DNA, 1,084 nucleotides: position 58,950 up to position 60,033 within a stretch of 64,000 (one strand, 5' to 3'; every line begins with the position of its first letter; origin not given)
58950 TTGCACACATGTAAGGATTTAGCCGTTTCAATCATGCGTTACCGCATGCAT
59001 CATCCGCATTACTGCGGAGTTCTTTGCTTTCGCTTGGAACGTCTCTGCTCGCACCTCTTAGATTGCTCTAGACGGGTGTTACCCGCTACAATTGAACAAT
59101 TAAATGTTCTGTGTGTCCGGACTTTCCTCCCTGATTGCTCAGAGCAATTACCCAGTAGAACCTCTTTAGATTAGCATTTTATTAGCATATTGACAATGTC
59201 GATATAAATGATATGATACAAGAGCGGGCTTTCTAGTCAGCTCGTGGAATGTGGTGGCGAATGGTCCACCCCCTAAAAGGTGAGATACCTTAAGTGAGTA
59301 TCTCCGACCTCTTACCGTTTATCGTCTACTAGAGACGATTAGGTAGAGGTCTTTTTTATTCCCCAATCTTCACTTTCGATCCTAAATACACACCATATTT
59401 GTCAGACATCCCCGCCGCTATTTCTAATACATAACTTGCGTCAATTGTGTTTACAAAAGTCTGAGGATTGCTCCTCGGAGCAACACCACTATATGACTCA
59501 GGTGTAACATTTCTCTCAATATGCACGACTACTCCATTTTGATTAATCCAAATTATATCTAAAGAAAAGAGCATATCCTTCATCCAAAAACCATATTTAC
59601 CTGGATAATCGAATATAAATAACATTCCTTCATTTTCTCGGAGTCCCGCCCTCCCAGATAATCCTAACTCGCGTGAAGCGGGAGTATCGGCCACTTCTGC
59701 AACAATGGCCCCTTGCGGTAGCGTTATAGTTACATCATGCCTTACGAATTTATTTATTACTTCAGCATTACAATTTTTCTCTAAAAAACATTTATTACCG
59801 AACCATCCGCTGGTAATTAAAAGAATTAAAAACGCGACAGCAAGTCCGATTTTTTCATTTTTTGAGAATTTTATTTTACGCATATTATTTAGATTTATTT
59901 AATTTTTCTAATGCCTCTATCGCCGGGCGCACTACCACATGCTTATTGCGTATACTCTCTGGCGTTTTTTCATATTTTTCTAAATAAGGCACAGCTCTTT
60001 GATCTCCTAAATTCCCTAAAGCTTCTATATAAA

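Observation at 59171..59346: Divergent promoters sharing one palindromic -35 between rnpB and an unassigned small transcript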

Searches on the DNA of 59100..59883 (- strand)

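Call 4: search_rna_families(source=window, start=59100, end=59450, threshold=evalue, max_evalue=10, show_alignments=4)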
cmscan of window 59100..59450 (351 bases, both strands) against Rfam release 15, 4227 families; matches with E-value up to 10: 1.
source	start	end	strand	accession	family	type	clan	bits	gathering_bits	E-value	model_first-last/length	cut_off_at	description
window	59100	59163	-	RF00010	RNaseP_bact_a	Gene; ribozyme;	CL00002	17.7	100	0.00099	1-73/367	3'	Bacterial RNase P class A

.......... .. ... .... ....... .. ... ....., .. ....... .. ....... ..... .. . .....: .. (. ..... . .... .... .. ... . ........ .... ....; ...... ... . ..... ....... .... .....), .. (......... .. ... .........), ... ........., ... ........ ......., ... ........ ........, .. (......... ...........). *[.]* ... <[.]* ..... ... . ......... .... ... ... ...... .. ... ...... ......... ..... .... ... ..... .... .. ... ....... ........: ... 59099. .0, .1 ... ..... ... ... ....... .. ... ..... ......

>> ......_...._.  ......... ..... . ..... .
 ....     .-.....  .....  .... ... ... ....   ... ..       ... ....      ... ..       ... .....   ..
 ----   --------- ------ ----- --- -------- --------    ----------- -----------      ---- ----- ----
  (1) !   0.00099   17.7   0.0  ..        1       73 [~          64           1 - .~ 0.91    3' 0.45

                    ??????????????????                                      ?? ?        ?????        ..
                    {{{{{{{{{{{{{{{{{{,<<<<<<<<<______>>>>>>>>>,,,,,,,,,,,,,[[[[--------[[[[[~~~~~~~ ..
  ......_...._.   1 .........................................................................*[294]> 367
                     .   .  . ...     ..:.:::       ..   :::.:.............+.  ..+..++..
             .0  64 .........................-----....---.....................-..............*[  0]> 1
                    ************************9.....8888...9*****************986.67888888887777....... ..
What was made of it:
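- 59224..59357 (+): Predicted non-coding transcript of about 134 nt. The start is inferred as 7 nt after the -10. No Rfam hit (call 4).
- The Rfam RNase P model has no plus-strand hit (call 4).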

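Call 20: search_rna_families(source=L082, start=4200, end=4620, threshold=evalue, max_evalue=10, show_alignments=3)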
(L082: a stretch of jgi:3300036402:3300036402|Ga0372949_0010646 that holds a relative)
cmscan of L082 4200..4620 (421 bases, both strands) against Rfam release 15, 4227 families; matches with E-value up to 10: 4.
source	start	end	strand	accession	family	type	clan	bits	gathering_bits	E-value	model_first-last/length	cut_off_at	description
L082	4205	4254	-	RF04255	MIR8001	Gene; miRNA;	-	26.3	90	0.0067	1-67/67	no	MIR8001 microRNA precursor family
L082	4205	4257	+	RF04174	MIR4208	Gene; miRNA;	-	21.3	140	0.71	1-191/191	no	MIR4208 microRNA precursor family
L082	4209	4252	-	RF04156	MIR2670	Gene; miRNA;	-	18.4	117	0.13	1-200/200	no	MIR2670 microRNA precursor family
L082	4210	4251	-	RF00696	mir-203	Gene; miRNA;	-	12.9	65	5.6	21-64/80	no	mir-203 microRNA precursor family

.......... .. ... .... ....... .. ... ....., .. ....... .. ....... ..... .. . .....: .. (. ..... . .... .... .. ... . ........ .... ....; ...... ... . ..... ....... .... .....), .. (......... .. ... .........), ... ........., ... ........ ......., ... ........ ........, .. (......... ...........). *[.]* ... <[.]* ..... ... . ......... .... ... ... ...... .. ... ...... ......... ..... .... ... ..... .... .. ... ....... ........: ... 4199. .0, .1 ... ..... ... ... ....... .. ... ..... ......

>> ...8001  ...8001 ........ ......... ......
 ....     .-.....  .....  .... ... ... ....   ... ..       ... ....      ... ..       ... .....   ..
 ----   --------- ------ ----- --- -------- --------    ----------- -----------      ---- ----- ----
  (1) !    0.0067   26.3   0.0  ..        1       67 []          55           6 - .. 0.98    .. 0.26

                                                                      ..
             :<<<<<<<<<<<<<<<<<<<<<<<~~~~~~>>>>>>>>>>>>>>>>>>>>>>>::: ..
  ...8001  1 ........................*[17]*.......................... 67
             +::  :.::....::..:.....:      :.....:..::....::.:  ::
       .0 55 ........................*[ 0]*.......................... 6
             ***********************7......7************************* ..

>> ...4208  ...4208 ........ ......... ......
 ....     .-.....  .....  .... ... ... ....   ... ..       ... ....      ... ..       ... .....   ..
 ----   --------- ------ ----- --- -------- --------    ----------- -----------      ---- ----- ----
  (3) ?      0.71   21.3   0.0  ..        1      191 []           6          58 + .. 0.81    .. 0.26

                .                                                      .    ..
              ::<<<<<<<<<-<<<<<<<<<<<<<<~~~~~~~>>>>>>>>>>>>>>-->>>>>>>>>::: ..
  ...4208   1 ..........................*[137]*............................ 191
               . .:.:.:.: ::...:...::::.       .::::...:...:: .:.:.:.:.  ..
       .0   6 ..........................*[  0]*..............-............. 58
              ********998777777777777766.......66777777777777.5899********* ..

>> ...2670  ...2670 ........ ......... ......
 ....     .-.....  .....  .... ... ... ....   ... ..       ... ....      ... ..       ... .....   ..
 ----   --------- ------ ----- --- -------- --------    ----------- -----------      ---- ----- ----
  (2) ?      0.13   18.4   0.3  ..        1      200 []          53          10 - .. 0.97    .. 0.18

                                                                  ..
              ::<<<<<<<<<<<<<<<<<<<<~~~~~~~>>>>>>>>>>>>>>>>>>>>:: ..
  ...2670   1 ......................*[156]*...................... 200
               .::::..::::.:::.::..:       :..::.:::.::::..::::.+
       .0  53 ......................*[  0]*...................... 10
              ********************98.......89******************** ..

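Call 24: search_rna_families(sources=[L080, L017, L045, L041, L055], threshold=evalue, max_evalue=1)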
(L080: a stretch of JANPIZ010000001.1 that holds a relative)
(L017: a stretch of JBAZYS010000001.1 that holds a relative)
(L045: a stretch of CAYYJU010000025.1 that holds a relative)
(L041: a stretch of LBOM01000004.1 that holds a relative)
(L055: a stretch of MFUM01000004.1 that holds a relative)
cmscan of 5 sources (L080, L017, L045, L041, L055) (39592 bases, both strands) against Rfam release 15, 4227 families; matches with E-value up to 1: 25.
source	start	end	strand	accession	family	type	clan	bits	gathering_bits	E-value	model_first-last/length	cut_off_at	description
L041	7015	7369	-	RF00010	RNaseP_bact_a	Gene; ribozyme;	CL00002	111.4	100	1.9e-33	1-367/367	no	Bacterial RNase P class A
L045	4438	4738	-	RF00010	RNaseP_bact_a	Gene; ribozyme;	CL00002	106.1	100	1.2e-31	1-367/367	no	Bacterial RNase P class A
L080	4470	4825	-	RF00010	RNaseP_bact_a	Gene; ribozyme;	CL00002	99.9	100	1.5e-29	1-367/367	no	Bacterial RNase P class A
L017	4499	4850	-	RF00010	RNaseP_bact_a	Gene; ribozyme;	CL00002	84.4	100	2.8e-24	1-367/367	no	Bacterial RNase P class A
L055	4415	4733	-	RF00010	RNaseP_bact_a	Gene; ribozyme;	CL00002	80.2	100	7.2e-23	1-367/367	no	Bacterial RNase P class A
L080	7369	7440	+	RF00005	tRNA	Gene; tRNA;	CL00001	71.8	29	6e-14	1-71/71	no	tRNA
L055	6754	6825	+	RF00005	tRNA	Gene; tRNA;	CL00001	70.2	29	1.7e-13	1-71/71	no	tRNA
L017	5900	5971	+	RF00005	tRNA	Gene; tRNA;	CL00001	70.1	29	1.8e-13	1-71/71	no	tRNA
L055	6657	6729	+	RF00005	tRNA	Gene; tRNA;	CL00001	65.5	29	3.4e-12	1-71/71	no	tRNA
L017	5621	5693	-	RF00005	tRNA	Gene; tRNA;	CL00001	63.6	29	1.1e-11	1-71/71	no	tRNA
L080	5895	5968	+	RF00005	tRNA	Gene; tRNA;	CL00001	62.9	29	1.8e-11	1-71/71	no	tRNA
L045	5791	5864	+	RF00005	tRNA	Gene; tRNA;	CL00001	62.9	29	1.8e-11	1-71/71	no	tRNA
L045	5903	5963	+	RF00005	tRNA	Gene; tRNA;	CL00001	46.8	29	4.7e-07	1-60/71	3'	tRNA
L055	4874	4964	+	RF01772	rnk_pseudo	Cis-reg; leader;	-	36.3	55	0.012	1-108/108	no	Pseudomonas rnk leader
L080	4833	4962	+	RF01772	rnk_pseudo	Cis-reg; leader;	-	35.4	55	0.019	1-108/108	no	Pseudomonas rnk leader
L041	7460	7545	+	RF01772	rnk_pseudo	Cis-reg; leader;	-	32.6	55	0.077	1-108/108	no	Pseudomonas rnk leader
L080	4408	4472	+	RF01480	rli52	Cis-reg;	-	31.3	70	0.58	1-95/95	no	Listeria sRNA rli52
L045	4747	4875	+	RF01772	rnk_pseudo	Cis-reg; leader;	-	28.3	55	0.67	1-108/108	no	Pseudomonas rnk leader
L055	4912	5008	-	RF02621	BSnc120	Gene; sRNA;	-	27.8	114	0.02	1-88/88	no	Brucella sRNA 120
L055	4931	5008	-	RF01393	isrJ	Gene; sRNA;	-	26.5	37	0.62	1-75/75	no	isrJ Hfq binding RNA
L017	5305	5363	+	RF02026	mir-2833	Gene; miRNA;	-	25.3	65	0.73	1-69/69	no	mir-2833 microRNA precursor family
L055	4752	4959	+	RF04180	BTnc231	Gene; sRNA;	-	25.2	80.4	0.36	1-154/154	no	Bacteroides sRNA BTnc231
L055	6657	6730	-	RF04354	Plastid-ycf2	Cis-reg;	-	24.5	65.7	0.71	1-75/75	no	Plastid-ycf2 5UTR RNA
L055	4380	4503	-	RF00512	Leu_leader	Cis-reg; leader;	-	24.3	50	0.66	1-148/148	no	Leucine operon leader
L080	4412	4485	+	RF02621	BSnc120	Gene; sRNA;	-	23.4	114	0.46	1-88/88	no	Brucella sRNA 120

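Call 41: build_rna_model(alignment_id=A3)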
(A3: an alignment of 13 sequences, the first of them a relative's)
Model R1 built from alignment A3 (13 sequences, 121 columns); structure: RNAalifold consensus.
model positions 94; base pairs 19; branch points 1; effective number of sequences 1.79; information 0.608 bits per position. Calibrated on 0.2 Mb of random sequence (short: E-values are rough).
structure used (alignment columns):
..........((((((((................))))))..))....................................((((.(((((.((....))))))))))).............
